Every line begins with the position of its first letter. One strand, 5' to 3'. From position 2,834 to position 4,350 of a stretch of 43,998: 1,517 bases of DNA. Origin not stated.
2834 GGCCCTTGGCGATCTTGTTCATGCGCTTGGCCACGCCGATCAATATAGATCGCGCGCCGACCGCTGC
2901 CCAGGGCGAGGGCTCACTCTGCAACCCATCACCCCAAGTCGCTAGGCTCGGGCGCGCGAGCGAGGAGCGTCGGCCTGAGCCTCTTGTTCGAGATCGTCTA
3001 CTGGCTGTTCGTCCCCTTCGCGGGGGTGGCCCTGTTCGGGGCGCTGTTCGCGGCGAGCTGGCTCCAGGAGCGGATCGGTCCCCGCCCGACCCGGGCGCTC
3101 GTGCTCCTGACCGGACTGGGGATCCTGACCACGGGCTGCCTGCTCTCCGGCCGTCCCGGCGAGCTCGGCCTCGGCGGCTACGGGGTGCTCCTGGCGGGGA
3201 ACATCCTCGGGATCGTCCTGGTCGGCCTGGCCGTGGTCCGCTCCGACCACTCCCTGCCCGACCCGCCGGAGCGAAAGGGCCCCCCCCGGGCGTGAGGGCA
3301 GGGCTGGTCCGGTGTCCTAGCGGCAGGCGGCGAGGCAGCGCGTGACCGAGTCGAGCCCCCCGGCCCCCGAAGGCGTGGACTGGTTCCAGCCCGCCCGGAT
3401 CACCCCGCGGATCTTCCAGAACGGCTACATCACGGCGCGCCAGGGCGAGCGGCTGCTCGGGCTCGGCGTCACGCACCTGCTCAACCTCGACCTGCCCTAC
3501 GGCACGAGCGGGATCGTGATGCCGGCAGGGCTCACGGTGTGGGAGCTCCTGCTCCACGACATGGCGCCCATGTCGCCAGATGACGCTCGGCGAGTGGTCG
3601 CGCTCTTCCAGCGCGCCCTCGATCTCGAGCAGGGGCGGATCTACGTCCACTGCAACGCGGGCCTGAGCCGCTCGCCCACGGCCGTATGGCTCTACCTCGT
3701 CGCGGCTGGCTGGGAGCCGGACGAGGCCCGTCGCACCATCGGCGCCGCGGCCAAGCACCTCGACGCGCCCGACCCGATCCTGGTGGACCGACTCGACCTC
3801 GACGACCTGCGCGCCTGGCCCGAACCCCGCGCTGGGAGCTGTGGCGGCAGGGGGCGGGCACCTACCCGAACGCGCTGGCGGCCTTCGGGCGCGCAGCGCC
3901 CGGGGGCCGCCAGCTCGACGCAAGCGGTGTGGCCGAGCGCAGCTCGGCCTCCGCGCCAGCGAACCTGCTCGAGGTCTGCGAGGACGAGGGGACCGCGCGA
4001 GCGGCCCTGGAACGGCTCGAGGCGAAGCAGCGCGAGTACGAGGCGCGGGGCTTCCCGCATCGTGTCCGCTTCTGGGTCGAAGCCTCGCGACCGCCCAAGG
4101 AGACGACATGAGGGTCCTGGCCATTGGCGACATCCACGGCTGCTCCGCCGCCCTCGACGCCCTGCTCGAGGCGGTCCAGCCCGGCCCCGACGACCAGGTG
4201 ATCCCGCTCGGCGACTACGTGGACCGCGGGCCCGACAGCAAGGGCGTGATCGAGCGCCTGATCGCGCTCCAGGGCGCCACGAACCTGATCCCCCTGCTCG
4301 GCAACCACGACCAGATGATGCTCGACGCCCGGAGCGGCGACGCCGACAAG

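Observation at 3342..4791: Tandem, translationally coupled Cys-based DUSP and PPP-family Ser/Thr phosphatase; the DUSP gene shows a frame switch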

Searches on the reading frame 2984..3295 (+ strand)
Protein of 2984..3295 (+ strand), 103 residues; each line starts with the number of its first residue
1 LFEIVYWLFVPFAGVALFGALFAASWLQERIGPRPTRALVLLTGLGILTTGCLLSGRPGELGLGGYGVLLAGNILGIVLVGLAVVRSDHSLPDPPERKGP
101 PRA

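Call 3: search_protein_families(library=pfam, proteins=[window:2984-3292:+], max_evalue=1)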
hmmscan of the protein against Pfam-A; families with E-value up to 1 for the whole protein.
window:2984-3292:+ (103 aa): 1 family
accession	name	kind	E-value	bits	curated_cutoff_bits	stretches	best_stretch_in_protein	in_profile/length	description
PF07690.21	MFS_1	-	0.00048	19.6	33.4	1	6-94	241-324/347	Major Facilitator Superfamily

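Call 24: find_encoding_contigs(protein=window:2984-3295:+, flank=3000, max_places=6)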
Protein window:2984-3295:+ (103 aa): 4 contigs read that carry it; 3 places shown.
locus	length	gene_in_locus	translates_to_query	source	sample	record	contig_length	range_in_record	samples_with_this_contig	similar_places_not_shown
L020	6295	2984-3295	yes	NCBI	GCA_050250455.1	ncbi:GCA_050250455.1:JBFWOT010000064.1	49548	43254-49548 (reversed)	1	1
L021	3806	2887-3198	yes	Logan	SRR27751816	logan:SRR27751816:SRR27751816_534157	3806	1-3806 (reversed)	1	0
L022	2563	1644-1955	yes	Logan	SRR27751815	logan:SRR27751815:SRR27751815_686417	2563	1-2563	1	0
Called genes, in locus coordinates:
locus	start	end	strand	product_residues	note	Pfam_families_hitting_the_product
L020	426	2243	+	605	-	PF13637:Ank_4 (faint), PF13606:Ank_3 (faint), PF24521:Ank_KRIT1 (weak), PF12796:Ank_2, PF13857:Ank_5 (weak), PF00023:Ank (weak), PF13857:Ank_5, PF09234:DUF1963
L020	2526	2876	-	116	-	-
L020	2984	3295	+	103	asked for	-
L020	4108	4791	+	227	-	PF00149:Metallophos, PF12850:Metallophos_2 (weak)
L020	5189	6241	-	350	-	PF00239:Resolvase, PF07508:Recombinase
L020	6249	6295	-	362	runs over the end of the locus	PF00022:Actin (faint), PF06723:MreB_Mbl, PF25229:Salactin (weak)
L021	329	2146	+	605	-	PF13637:Ank_4 (faint), PF13606:Ank_3 (faint), PF24521:Ank_KRIT1 (weak), PF12796:Ank_2, PF13857:Ank_5 (weak), PF00023:Ank (weak), PF13857:Ank_5, PF09234:DUF1963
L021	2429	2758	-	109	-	-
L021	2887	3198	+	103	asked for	-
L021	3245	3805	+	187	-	?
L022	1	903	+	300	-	?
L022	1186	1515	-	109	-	-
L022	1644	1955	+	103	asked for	-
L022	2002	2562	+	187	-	?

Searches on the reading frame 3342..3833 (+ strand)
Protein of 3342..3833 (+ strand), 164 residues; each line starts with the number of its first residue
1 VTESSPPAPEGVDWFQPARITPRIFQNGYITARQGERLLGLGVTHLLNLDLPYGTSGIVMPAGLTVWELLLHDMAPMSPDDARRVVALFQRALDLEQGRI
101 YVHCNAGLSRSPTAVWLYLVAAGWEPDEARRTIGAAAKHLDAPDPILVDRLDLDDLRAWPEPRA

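Call 3: search_protein_families(library=pfam, proteins=[window:3342-3833:+], max_evalue=1)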
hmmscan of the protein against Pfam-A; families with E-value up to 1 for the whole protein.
window:3342-3833:+ (164 aa): 6 families
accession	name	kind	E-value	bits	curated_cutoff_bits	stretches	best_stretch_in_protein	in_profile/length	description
PF22784.1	PTP-SAK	-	9e-08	32.7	27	1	33-134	22-121/153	Swiss Army Knife protein, DSP-PTPase phosphatase domain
PF00782.25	DSPc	-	1.4e-06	28.5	33.5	1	93-121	69-97/133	Dual specificity phosphatase, catalytic domain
PF22785.1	Tc-R-P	-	2.2e-06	28.6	27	1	42-123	23-105/106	Polymorphic toxin system, DSP-PTPase phosphatase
PF00102.32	Y_phosphatase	-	0.0031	17.6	20.9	1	75-123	147-195/234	Protein-tyrosine phosphatase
PF22741.1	PTP-NADK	-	0.036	13.9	27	1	84-128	94-140/163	DSP-PTPase phosphatase fused to NAD+ Kinase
PF13350.11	Y_phosphatase3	-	0.28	11.6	22.2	1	81-128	114-159/240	Tyrosine phosphatase family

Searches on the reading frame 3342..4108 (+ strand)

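Call 3: search_protein_families(library=pfam, proteins=[window:3342-4108:+], max_evalue=1)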
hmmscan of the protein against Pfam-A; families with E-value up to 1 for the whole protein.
window:3342-4108:+ (255 aa): 5 families
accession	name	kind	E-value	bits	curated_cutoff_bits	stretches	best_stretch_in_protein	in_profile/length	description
PF22784.1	PTP-SAK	-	2.7e-07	31.2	27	1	33-134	22-121/153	Swiss Army Knife protein, DSP-PTPase phosphatase domain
PF00782.25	DSPc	-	2.9e-06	27.5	33.5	1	93-121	69-97/133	Dual specificity phosphatase, catalytic domain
PF22785.1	Tc-R-P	-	5.6e-06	27.3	27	1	43-123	24-105/106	Polymorphic toxin system, DSP-PTPase phosphatase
PF00102.32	Y_phosphatase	-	0.0068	16.5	20.9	1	75-123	147-195/234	Protein-tyrosine phosphatase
PF22741.1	PTP-NADK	-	0.076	12.8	27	1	84-128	94-140/163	DSP-PTPase phosphatase fused to NAD+ Kinase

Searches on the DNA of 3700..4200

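Call 53: search_rna_families(source=window, start=3700, end=4200, threshold=evalue, max_evalue=1)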
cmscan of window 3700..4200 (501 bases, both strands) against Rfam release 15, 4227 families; matches with E-value up to 1: 0.
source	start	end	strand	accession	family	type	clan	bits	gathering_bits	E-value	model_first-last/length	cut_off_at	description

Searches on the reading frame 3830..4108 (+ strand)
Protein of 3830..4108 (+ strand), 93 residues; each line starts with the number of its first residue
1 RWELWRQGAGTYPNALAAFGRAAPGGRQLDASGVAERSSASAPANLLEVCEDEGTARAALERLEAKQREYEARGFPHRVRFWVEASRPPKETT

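Call 3: search_protein_families(library=pfam, proteins=[window:3830-4108:+], max_evalue=1)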
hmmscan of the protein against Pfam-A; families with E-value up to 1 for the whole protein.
window:3830-4108:+ (93 aa): 0 families

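Call 70: predict_structure(alignment_id=A5)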
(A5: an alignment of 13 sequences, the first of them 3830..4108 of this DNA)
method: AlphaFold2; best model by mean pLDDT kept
length: 93 residues; sequences in the alignment: 13
mean_pLDDT: 76.7   pTM: 0.59
mean pLDDT of the five models: 76.7, 76.3, 68.6, 66.1, 61.8
residues with pLDDT >= 90: 40; 70-90: 20; 50-70: 18; < 50: 15
segments of 3 or more residues with pLDDT < 50: 33-46
pLDDT, mean of each block of 10 residues (from residue 1): 91 90 61 47 49 88 94 92 84 62
secondary structure, 60 per line:
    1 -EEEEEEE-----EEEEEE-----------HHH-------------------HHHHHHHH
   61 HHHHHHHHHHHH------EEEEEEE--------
elements in order: E2-8 E14-19 H53-72 E79-85

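Call 72: fold_search(model_id=the predicted structure, library=pdb)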
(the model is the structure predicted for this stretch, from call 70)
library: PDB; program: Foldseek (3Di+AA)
matches with E <= 10: 1; with E <= 0.001: 0
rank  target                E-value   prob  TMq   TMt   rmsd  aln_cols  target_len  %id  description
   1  5own_B                7.3e+00  0.02  0.11  0.05  12.8        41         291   15  Structure of TgPLP1 MACPF domain (released 2018-04-11)

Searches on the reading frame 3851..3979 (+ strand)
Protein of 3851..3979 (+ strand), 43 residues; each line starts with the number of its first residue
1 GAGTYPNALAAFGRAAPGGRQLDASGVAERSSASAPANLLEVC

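Call 36: find_homologous_proteins(query=window:3851-3979:+, max_evalue=0.1)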
Query seq(43 aa): no candidate shares three 5-residue words with the query. No homologue found.
